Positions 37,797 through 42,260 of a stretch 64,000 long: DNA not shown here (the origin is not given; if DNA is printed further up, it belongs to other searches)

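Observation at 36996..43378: Candidate undescribed three-gene defence operon: DUF4143-type AAA ATPase, giant STAND NTPase-nuclease, membrane protein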

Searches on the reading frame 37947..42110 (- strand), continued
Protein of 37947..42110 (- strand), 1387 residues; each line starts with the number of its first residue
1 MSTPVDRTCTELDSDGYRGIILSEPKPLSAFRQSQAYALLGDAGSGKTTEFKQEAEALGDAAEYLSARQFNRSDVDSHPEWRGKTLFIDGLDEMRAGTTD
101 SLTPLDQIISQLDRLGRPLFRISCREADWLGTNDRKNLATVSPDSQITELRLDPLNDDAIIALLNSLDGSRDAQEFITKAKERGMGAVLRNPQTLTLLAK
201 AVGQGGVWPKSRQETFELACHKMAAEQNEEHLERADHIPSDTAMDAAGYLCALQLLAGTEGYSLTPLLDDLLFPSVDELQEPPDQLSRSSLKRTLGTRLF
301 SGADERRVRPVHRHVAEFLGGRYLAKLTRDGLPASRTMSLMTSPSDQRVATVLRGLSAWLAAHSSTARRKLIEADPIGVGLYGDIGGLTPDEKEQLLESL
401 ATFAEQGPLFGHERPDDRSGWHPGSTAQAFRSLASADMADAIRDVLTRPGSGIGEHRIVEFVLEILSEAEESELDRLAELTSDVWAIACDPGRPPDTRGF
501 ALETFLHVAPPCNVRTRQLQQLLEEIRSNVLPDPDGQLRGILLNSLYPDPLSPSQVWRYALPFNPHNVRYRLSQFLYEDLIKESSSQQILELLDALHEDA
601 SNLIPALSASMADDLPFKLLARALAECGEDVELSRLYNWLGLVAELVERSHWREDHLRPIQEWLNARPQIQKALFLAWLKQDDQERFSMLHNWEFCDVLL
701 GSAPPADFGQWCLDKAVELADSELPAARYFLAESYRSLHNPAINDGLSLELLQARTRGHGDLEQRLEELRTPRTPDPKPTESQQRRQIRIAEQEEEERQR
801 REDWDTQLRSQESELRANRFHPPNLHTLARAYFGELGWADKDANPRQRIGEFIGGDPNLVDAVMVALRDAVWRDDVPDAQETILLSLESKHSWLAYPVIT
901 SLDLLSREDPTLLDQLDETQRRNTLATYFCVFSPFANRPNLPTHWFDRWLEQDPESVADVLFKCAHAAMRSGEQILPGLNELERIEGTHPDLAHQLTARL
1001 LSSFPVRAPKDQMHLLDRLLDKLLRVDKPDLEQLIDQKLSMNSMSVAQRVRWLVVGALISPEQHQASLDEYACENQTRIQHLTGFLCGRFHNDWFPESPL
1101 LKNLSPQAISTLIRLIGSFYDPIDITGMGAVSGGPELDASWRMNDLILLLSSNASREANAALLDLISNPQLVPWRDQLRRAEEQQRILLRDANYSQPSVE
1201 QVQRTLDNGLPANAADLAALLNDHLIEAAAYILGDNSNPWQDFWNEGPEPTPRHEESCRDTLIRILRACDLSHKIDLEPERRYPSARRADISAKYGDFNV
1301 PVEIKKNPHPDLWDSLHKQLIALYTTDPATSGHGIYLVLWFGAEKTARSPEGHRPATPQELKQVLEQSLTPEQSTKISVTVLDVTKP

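Call 30: find_encoding_contigs(protein=P0006, flank=8000, max_places=3)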
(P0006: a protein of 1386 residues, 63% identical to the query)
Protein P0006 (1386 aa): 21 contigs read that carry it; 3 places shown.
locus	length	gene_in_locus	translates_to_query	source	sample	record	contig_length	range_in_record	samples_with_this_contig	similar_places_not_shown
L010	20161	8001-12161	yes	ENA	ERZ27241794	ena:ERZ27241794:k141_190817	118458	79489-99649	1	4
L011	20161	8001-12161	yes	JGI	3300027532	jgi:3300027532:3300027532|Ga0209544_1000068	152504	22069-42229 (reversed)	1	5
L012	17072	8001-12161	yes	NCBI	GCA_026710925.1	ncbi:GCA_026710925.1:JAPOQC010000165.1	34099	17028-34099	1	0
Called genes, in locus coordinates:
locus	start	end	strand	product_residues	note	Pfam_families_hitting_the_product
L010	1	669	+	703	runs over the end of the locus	PF03235:GmrSD_N, PF07510:GmrSD_C, PF18899:DUF5655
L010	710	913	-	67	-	-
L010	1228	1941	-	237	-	PF11967:RecO_N, PF02565:RecO_C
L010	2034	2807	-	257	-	PF01255:Prenyltransf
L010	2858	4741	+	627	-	PF00270:DEAD (weak), PF13307:Helicase_C_2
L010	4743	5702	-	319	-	PF03193:RsgA_GTPase (faint), PF00009:GTP_EFTU (faint), PF00350:Dynamin_N (faint), PF01926:MMR_HSR1, PF02421:FeoB_N, PF04548:AIG1 (weak), PF10662:PduV-EutP, PF07650:KH_2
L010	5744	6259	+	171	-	PF01668:SmpB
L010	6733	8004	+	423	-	PF13173:AAA_14, PF13401:AAA_22 (faint), PF13635:DUF4143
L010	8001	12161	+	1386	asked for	PF28130:DUF8371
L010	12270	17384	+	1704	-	PF00270:DEAD, PF04851:ResIII (faint), PF00271:Helicase_C, PF00580:UvrD-helicase, PF13245:AAA_19, PF00580:UvrD-helicase, PF13361:UvrD_C, PF13538:UvrD_C_2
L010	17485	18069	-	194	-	-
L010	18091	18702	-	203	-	PF00730:HhH-GPD (weak)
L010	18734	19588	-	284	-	PF00571:CBS, PF03471:CorC_HlyC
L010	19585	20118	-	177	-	PF02130:YbeY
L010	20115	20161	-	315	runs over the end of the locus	PF02562:PhoH, PF13604:AAA_30 (weak)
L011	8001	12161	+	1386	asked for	PF28130:DUF8371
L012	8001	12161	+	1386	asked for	PF28130:DUF8371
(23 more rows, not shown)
